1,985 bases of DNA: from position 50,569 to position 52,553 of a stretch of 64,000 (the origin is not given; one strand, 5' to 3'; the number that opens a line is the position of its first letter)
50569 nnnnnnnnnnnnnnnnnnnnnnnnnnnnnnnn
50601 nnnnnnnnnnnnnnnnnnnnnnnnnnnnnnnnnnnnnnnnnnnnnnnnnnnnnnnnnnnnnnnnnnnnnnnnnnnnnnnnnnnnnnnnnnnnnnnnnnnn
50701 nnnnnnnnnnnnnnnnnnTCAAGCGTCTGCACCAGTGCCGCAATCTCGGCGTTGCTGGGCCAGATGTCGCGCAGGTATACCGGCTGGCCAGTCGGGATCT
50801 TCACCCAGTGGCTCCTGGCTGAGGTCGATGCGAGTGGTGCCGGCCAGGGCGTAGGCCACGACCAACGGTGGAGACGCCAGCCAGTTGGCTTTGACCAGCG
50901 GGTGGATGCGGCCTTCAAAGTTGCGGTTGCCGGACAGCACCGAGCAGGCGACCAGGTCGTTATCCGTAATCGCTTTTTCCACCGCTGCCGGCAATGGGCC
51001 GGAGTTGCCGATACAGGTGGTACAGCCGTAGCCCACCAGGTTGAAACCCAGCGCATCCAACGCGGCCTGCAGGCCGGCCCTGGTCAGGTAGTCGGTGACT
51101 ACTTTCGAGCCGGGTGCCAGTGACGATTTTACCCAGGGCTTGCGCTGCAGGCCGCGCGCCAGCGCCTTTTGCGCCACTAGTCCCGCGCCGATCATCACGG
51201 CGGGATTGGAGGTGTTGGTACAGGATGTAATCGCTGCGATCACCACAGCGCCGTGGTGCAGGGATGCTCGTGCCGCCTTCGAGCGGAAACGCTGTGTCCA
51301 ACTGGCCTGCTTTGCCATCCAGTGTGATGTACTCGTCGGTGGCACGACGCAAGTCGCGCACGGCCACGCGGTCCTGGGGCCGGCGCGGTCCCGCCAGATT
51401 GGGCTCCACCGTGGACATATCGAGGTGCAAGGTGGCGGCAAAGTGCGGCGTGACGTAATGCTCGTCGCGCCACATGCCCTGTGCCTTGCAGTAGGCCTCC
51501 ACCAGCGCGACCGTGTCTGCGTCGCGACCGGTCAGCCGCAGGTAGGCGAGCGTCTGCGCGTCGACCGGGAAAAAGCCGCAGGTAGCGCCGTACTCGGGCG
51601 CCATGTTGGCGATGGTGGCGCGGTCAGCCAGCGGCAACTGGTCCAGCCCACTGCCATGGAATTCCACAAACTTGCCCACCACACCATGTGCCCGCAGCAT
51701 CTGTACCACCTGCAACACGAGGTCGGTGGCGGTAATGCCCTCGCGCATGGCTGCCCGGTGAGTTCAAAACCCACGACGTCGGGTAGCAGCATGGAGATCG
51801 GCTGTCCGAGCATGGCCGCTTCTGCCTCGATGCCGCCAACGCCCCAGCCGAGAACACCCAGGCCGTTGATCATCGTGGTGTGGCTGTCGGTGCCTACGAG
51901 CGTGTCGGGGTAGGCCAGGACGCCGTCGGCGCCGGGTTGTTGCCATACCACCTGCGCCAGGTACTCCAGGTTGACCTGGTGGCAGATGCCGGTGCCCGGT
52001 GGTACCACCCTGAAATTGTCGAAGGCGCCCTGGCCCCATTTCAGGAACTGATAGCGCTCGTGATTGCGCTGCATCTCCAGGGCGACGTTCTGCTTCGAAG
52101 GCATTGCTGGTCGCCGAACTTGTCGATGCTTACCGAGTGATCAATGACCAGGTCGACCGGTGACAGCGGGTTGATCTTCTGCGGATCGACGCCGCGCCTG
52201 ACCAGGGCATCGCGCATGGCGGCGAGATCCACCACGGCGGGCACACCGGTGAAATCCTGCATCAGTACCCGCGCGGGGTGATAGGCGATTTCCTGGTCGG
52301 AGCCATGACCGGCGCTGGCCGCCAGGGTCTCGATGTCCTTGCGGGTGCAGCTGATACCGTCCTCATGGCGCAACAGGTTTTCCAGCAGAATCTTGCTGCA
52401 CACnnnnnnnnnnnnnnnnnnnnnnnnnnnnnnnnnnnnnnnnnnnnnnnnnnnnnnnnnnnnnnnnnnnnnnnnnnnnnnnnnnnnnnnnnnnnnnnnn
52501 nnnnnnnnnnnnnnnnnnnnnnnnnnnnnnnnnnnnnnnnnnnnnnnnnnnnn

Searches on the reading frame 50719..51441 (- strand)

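Call 20: search_protein_families(library=pfam, proteins=[window:50719-51441:-], max_evalue=0.001)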
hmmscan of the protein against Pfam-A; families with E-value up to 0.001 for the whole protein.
window:50719-51441:- (240 aa): 1 family
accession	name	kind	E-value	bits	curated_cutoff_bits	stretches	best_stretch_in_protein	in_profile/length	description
PF00330.25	Aconitase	-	5.4e-50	171.2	28.7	1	44-201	319-463/463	Aconitase family (aconitate hydratase)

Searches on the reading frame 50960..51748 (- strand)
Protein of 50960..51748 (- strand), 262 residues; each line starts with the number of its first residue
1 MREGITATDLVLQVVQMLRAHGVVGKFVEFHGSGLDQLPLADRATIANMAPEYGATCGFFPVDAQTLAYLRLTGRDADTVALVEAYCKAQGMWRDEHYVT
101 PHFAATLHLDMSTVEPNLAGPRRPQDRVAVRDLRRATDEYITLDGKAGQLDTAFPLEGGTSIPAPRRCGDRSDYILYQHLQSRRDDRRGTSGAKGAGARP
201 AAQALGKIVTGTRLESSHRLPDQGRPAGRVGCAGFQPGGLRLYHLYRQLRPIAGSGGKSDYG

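Call 19: search_protein_families(library=pfam, proteins=[window:50960-51748:-], max_evalue=0.001)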
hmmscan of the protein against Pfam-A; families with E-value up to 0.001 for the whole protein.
window:50960-51748:- (262 aa): 1 family
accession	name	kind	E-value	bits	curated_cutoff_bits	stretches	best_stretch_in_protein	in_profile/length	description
PF00330.25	Aconitase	-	9.6e-47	160.4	28.7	1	2-135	176-308/463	Aconitase family (aconitate hydratase)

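Call 39: find_encoding_contigs(protein=window:50960-51748:-, flank=4000, max_places=10)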
Protein window:50960-51748:- (262 aa): no gene with exactly this product is on record in the collection.

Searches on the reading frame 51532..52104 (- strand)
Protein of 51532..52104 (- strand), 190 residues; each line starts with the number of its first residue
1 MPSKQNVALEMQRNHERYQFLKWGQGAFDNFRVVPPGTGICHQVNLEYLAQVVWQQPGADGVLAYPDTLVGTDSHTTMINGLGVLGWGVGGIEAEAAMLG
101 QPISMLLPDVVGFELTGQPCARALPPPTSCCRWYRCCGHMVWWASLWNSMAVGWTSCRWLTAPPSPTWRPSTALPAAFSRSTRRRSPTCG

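Call 20: search_protein_families(library=pfam, proteins=[window:51532-52104:-], max_evalue=0.001)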
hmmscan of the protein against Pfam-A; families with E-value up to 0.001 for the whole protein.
window:51532-52104:- (190 aa): 1 family
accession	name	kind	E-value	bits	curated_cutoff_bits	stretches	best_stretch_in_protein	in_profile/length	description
PF00330.25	Aconitase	-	4.5e-41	141.7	28.7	1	4-119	73-175/463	Aconitase family (aconitate hydratase)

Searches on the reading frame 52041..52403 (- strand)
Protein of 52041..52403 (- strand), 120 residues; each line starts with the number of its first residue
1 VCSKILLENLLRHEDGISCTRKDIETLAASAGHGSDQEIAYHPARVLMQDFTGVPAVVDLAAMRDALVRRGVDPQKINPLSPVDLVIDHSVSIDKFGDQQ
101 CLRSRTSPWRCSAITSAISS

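Call 20: search_protein_families(library=pfam, proteins=[window:52041-52403:-], max_evalue=0.001)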
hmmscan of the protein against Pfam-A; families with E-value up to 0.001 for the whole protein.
window:52041-52403:- (120 aa): 1 family
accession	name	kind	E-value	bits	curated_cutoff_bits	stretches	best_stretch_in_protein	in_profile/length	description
PF00330.25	Aconitase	-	5.3e-14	52.5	28.7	1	35-98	12-73/463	Aconitase family (aconitate hydratase)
